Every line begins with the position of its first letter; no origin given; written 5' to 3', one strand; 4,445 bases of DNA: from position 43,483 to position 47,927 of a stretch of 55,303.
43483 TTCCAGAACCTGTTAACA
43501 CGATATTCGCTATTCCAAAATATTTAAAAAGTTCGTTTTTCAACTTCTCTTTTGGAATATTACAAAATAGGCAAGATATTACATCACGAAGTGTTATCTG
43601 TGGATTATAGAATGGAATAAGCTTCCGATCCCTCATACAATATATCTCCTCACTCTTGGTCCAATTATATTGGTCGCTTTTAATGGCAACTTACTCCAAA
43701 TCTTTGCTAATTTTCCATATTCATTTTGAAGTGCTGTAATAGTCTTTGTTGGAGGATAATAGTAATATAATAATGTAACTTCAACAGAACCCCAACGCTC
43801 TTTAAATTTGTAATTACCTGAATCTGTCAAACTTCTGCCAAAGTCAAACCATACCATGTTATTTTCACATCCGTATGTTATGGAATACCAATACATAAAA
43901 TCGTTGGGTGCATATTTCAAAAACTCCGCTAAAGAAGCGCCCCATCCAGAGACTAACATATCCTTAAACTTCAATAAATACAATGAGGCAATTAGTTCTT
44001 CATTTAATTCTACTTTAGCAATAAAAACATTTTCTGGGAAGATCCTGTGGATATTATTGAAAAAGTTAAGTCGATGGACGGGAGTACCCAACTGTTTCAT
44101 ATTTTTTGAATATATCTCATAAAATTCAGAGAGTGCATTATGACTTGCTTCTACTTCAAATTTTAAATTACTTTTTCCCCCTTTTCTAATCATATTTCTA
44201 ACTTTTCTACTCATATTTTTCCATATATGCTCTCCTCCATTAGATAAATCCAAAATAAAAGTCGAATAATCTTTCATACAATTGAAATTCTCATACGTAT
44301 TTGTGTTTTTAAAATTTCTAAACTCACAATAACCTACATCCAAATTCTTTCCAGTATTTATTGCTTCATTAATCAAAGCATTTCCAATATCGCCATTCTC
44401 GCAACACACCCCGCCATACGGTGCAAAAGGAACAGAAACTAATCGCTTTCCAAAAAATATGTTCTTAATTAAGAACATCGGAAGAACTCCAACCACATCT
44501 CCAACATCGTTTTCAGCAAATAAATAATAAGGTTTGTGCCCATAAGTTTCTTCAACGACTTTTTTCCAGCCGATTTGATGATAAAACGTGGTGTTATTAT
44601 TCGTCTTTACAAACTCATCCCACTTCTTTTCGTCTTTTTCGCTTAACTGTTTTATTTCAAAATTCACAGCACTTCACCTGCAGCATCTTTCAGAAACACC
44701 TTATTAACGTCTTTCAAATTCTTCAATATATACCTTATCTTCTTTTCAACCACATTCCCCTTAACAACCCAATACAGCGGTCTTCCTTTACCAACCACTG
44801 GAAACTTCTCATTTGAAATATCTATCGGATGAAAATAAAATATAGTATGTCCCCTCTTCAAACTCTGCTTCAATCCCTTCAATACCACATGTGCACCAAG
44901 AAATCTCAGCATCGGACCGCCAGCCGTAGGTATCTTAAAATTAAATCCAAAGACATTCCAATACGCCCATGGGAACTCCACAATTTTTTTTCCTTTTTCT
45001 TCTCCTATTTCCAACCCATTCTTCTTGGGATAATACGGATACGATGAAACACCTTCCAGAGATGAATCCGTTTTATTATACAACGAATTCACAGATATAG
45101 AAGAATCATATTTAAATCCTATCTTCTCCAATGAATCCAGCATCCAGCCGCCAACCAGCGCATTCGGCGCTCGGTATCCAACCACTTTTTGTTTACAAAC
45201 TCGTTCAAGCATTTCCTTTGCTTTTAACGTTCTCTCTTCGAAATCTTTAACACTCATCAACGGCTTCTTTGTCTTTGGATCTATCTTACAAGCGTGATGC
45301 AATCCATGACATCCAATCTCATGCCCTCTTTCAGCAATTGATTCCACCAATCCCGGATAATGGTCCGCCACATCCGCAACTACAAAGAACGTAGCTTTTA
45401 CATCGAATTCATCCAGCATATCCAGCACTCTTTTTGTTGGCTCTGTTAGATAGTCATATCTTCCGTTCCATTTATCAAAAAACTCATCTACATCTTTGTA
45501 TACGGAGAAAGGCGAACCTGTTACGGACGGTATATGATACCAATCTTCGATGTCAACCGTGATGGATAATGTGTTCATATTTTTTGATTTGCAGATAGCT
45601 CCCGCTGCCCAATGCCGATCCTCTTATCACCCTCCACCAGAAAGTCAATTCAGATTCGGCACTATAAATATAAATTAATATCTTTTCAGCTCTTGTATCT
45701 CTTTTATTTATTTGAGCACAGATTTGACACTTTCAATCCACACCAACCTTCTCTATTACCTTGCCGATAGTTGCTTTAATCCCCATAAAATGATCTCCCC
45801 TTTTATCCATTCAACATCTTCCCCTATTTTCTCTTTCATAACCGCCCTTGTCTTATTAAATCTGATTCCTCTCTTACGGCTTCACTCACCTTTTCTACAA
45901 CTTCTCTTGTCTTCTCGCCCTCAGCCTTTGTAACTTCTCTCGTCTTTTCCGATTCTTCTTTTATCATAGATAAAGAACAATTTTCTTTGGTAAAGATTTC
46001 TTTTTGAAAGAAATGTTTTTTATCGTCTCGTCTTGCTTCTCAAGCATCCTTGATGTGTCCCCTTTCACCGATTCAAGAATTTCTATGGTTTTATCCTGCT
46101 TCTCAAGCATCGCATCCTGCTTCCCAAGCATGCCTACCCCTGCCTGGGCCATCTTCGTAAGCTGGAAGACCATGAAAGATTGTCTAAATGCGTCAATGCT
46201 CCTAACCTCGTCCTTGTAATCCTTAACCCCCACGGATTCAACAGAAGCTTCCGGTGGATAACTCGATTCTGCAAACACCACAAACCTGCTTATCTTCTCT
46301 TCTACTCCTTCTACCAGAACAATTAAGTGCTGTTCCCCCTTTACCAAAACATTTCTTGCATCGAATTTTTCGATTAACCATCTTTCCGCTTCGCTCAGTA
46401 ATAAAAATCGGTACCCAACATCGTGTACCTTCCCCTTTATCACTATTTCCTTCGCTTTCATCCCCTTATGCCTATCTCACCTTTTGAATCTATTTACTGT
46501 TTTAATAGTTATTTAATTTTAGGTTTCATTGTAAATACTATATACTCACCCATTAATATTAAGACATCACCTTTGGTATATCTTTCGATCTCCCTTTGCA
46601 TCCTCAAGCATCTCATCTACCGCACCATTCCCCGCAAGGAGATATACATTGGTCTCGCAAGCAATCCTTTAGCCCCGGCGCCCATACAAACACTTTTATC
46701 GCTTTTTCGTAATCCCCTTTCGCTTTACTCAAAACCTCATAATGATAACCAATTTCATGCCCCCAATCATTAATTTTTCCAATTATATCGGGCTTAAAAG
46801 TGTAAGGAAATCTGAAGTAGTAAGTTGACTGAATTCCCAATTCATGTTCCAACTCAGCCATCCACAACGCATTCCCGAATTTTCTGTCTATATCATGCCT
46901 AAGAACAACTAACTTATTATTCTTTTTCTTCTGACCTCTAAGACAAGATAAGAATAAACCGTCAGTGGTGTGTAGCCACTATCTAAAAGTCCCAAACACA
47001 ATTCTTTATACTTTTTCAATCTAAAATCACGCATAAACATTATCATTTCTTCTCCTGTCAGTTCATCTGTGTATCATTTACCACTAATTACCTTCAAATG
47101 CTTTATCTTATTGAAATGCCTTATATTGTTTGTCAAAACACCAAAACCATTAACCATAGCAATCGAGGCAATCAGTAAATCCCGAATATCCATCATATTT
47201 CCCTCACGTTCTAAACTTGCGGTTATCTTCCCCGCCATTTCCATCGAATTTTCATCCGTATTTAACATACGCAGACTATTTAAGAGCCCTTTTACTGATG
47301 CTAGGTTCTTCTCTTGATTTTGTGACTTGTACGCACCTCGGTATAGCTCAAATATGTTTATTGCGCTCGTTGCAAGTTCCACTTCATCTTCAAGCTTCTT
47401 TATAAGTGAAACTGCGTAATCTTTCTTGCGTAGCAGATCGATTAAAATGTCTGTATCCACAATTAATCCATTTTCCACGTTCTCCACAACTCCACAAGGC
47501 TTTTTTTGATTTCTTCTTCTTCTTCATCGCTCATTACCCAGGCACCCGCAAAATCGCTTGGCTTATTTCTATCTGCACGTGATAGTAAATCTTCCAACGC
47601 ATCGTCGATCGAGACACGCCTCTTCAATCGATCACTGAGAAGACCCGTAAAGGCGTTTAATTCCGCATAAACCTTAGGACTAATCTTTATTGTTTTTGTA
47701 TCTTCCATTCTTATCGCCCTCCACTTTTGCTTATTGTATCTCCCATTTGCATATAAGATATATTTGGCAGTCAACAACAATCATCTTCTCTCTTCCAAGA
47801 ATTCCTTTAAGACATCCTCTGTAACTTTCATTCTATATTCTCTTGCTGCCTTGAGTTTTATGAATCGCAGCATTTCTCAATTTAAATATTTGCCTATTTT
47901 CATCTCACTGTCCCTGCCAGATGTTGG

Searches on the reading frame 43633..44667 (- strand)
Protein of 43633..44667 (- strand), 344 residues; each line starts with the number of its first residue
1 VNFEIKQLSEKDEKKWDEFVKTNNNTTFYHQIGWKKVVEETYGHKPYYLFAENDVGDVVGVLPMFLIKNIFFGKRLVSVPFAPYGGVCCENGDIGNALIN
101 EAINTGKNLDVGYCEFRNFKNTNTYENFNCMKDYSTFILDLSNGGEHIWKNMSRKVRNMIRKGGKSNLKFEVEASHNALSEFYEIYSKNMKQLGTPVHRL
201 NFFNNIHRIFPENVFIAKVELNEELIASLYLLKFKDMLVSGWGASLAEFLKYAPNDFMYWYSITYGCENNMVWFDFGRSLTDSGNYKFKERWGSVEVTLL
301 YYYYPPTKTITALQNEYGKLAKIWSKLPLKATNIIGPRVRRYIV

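Call 47: search_protein_families(library=pfam, proteins=[window:43633-44667:-], max_evalue=0.001)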
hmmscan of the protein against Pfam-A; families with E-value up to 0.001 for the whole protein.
window:43633-44667:- (344 aa): 3 families
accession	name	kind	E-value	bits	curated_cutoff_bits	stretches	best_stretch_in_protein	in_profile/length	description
PF13480.13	Acetyltransf_6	-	6.5e-15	56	22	1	151-289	2-142/143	Acetyltransferase (GNAT) domain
PF02388.22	FemAB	-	9.4e-12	44.9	24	1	135-222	152-241/406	FemAB family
PF04339.18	FemAB_like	-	2e-09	37.5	27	1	132-278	156-313/369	Peptidogalycan biosysnthesis/recognition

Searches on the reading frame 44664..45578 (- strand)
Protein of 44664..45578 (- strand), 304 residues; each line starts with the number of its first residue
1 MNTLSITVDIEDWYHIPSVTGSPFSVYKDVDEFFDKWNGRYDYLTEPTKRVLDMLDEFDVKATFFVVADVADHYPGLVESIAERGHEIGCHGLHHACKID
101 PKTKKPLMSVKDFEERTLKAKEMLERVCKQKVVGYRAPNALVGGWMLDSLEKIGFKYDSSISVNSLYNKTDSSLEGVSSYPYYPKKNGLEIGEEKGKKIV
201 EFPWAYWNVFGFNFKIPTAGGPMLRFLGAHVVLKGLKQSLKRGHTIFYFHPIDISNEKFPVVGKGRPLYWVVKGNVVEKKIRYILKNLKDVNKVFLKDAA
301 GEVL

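Call 47: search_protein_families(library=pfam, proteins=[window:44664-45578:-], max_evalue=0.001)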
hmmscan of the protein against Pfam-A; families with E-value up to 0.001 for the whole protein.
window:44664-45578:- (304 aa): 3 families
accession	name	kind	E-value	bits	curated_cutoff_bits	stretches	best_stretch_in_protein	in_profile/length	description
PF01522.26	Polysacc_deac_1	-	1.8e-18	67.1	23.1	1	45-157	18-123/124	Polysaccharide deacetylase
PF11959.13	DUF3473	-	8.5e-10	39.2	29.6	1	193-287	24-119/130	Domain of unknown function (DUF3473)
PF10096.14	DUF2334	-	0.00022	21.3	26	1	46-258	16-195/203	Uncharacterized protein conserved in bacteria (DUF2334)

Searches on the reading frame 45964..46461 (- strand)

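Call 47: search_protein_families(library=pfam, proteins=[window:45964-46461:-], max_evalue=0.001)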
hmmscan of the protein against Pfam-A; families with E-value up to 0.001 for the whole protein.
window:45964-46461:- (165 aa): 1 family
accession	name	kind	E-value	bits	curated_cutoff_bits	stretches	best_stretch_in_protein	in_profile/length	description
PF00708.24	Acylphosphatase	-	2.3e-06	28.2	22.5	1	5-88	2-80/85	Acylphosphatase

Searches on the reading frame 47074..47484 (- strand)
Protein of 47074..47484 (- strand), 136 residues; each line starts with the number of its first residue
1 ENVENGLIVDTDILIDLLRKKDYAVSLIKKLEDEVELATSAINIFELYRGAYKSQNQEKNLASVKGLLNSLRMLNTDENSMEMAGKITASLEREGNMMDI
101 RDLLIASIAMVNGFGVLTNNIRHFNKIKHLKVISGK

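Call 84: search_protein_families(library=pfam, proteins=[window:47074-47484:-], max_evalue=0.001)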
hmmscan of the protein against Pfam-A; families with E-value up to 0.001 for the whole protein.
window:47074-47484:- (136 aa): 1 family
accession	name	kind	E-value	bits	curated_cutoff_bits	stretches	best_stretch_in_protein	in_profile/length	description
PF01850.27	PIN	-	2.1e-15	57.8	23.6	1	8-128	2-118/120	PIN domain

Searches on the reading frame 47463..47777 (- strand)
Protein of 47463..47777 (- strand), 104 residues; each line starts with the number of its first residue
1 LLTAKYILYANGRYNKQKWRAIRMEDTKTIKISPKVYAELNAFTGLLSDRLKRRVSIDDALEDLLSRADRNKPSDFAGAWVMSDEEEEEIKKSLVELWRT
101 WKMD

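Call 84: search_protein_families(library=pfam, proteins=[window:47463-47777:-], max_evalue=0.001)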
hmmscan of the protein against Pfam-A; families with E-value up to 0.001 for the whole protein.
window:47463-47777:- (104 aa): 1 family
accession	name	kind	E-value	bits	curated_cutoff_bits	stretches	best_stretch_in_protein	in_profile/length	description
PF02697.20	VAPB_antitox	-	0.00025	22.2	27.9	0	28-97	1-64/69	Putative antitoxin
